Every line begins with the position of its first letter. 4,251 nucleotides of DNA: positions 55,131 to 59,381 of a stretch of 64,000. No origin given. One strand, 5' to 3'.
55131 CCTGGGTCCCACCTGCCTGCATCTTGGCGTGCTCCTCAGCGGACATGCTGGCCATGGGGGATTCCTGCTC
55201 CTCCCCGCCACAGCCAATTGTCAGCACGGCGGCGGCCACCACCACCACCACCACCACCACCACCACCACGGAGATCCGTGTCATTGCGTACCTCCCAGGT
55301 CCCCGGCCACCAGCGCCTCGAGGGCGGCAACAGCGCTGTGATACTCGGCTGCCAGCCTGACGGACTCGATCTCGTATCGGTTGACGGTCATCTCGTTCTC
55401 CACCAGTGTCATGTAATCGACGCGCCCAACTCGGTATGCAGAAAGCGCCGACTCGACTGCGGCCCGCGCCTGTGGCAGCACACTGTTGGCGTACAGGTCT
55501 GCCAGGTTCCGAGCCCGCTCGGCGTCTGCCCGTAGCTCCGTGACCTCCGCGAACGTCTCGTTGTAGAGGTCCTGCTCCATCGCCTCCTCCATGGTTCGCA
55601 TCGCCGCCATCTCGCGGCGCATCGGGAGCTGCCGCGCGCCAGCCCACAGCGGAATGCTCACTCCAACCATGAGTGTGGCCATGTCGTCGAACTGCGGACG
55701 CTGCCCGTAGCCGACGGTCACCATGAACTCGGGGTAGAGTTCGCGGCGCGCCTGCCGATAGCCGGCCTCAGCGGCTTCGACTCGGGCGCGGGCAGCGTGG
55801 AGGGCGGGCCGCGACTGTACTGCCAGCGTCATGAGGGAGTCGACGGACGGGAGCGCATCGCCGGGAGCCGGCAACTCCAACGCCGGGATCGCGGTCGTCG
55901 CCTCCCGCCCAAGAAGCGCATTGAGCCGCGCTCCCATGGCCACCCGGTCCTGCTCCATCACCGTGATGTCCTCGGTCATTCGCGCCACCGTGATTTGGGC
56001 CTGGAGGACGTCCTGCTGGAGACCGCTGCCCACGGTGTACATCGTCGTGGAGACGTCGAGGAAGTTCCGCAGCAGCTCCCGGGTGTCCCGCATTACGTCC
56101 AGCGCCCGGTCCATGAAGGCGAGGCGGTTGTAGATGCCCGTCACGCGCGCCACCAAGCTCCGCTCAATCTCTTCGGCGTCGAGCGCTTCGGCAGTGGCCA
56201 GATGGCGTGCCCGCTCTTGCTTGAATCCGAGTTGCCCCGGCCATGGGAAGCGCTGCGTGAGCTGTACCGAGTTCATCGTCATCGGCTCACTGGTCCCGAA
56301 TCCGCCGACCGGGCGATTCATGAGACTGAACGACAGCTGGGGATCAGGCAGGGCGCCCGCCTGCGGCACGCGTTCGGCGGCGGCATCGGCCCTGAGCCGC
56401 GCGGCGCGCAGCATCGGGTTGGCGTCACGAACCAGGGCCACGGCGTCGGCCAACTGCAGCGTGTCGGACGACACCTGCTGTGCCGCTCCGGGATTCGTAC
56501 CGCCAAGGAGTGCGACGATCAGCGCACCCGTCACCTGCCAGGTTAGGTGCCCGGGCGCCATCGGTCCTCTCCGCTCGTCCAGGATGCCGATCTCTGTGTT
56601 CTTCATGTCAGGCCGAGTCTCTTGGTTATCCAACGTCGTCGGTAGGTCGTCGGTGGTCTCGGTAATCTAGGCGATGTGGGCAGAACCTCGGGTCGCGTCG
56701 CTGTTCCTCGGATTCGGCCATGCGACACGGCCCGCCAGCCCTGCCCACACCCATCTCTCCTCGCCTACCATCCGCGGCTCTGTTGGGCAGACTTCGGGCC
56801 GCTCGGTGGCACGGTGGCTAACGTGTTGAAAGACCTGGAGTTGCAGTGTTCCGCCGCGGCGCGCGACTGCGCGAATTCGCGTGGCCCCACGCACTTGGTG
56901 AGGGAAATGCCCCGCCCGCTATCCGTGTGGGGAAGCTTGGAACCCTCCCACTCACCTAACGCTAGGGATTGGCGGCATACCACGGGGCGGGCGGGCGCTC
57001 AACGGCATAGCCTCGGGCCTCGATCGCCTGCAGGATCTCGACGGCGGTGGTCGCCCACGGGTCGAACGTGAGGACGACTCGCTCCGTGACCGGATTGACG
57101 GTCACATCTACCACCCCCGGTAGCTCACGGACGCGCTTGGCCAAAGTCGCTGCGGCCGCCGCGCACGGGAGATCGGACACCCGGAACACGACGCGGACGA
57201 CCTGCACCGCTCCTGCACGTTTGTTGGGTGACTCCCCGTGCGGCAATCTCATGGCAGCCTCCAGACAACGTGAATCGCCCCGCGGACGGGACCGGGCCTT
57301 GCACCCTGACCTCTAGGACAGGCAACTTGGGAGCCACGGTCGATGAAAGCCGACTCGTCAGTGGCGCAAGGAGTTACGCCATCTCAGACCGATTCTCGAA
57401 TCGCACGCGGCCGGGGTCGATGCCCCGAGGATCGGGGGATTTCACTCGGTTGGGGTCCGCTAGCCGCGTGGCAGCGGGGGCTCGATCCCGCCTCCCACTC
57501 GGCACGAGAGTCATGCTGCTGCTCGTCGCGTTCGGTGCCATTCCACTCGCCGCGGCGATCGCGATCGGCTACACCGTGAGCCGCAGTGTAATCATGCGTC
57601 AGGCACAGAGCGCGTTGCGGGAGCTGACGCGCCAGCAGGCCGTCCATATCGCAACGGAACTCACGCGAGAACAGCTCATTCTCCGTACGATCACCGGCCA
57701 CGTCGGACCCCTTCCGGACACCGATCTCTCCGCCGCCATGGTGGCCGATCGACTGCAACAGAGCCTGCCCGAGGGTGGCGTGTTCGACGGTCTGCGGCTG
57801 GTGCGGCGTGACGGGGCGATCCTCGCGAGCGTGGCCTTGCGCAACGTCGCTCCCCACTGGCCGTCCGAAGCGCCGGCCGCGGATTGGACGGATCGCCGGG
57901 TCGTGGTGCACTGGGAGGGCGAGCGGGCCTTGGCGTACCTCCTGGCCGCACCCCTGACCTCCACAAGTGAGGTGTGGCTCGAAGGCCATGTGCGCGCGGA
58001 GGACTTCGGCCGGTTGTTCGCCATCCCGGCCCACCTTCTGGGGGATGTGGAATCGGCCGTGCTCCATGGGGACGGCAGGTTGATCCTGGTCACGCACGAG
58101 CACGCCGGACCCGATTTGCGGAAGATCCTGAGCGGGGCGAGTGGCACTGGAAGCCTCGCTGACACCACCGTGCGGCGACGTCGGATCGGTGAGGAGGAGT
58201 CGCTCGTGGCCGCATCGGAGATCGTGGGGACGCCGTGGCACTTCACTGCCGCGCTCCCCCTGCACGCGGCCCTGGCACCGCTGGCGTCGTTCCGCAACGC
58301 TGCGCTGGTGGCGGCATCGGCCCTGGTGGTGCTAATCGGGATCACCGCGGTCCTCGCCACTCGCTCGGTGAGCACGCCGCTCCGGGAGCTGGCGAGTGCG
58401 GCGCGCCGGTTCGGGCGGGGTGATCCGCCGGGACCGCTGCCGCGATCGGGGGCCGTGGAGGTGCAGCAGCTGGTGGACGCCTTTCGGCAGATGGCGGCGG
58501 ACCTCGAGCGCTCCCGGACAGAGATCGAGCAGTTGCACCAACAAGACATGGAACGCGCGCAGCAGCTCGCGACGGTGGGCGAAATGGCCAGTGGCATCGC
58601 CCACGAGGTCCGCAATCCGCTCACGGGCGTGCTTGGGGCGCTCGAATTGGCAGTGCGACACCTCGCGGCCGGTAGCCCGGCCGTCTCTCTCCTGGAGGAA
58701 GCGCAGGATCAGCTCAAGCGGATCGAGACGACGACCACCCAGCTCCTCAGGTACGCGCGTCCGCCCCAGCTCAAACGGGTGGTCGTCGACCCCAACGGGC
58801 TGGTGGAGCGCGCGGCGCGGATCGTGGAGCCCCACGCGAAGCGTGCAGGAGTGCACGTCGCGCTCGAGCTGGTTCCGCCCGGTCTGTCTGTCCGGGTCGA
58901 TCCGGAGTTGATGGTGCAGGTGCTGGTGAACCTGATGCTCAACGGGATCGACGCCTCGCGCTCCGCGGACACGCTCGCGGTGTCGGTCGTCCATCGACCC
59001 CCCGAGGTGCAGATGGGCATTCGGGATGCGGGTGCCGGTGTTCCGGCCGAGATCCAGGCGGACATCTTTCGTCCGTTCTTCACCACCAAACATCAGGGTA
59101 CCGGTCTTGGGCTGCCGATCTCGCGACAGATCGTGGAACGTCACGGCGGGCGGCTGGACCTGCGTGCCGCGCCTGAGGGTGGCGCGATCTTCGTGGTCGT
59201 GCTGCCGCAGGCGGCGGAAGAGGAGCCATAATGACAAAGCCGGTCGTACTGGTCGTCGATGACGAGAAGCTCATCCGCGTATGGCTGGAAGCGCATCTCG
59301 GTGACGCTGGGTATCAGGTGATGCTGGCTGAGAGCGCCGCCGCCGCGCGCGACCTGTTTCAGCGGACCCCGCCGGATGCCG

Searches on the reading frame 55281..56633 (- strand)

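Call 52: search_protein_families(library=pfam, proteins=[window:55281-56633:-], max_evalue=0.00001)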
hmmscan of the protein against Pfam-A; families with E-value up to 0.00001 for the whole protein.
window:55281-56633:- (450 aa): 1 family
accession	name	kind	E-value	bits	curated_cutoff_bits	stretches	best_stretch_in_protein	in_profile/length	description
PF02321.23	OEP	-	7.5e-39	133.9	22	2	265-442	2-186/187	Outer membrane efflux protein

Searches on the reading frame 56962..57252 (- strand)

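Call 61: search_protein_families(library=ncbifam, proteins=[window:56962-57252:-], max_evalue=0.01)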
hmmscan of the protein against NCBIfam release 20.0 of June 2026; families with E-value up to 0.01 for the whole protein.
window:56962-57252:- (96 aa): 11 families
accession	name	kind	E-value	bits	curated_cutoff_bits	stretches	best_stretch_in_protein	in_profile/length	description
NF033556.1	MerTP_fusion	equivalog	2.7e-07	30.4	180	1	16-84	117-185/186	mercuric transport protein MerTP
NF033795.1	chaper_CopZ_Bs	exception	5.9e-07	29.6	91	1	22-85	3-66/66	copper chaperone CopZ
TIGR00003.1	TIGR00003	subfamily_domain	1.4e-06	28.4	62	1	22-85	3-66/66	copper ion binding protein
NF041115.1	UxxU_metal_bind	equivalog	2.4e-06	27.6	95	1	19-82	4-67/74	metal-binding (seleno)protein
NF033794.2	chaper_CopZ_Eh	exception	3.7e-06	27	95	1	23-84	4-65/68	copper chaperone CopZ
TIGR02052.1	MerP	equivalog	9.8e-06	26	92.55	1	21-83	25-87/92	mercury resistance system periplasmic binding protein MerP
NF033775.1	P_type_ZntA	exception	3.2e-05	22.4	1240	1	9-89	38-116/732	Zn(II)/Cd(II)/Pb(II) translocating P-type ATPase ZntA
NF008262.1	PRK11033.1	equivalog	3.3e-05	22.5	1005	1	13-86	35-106/731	zinc/cadmium/mercury/lead-transporting ATPase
NF045683.1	MerT_CopZ_Se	exception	0.00011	21.8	375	1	19-83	162-226/235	MerT/CopZ fusion-like heavy metal transport selenoprotein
NF033781.1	chaper_CopP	exception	0.0012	19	112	1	21-84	2-64/65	copper-binding metallochaperone CopP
NF047957.1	CopZ_AFE_1862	equivalog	0.002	18.5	85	1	24-84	4-61/62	CopZ family metallochaperone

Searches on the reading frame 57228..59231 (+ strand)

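Call 52: search_protein_families(library=pfam, proteins=[window:57228-59231:+], max_evalue=0.00001)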
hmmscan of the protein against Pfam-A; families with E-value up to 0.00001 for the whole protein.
window:57228-59231:+ (667 aa): 3 families
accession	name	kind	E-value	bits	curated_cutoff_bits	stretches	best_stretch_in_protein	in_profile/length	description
PF02518.31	HATPase_c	-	6.5e-22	78.5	26.4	1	558-662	2-110/111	Histidine kinase-, DNA gyrase B-, and HSP90-like ATPase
PF00512.31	HisKA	-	5.1e-11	42.9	26.9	1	451-511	3-62/66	His Kinase A (phospho-acceptor) domain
PF00672.30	HAMP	-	6.4e-09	36.5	25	1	377-427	2-52/53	HAMP domain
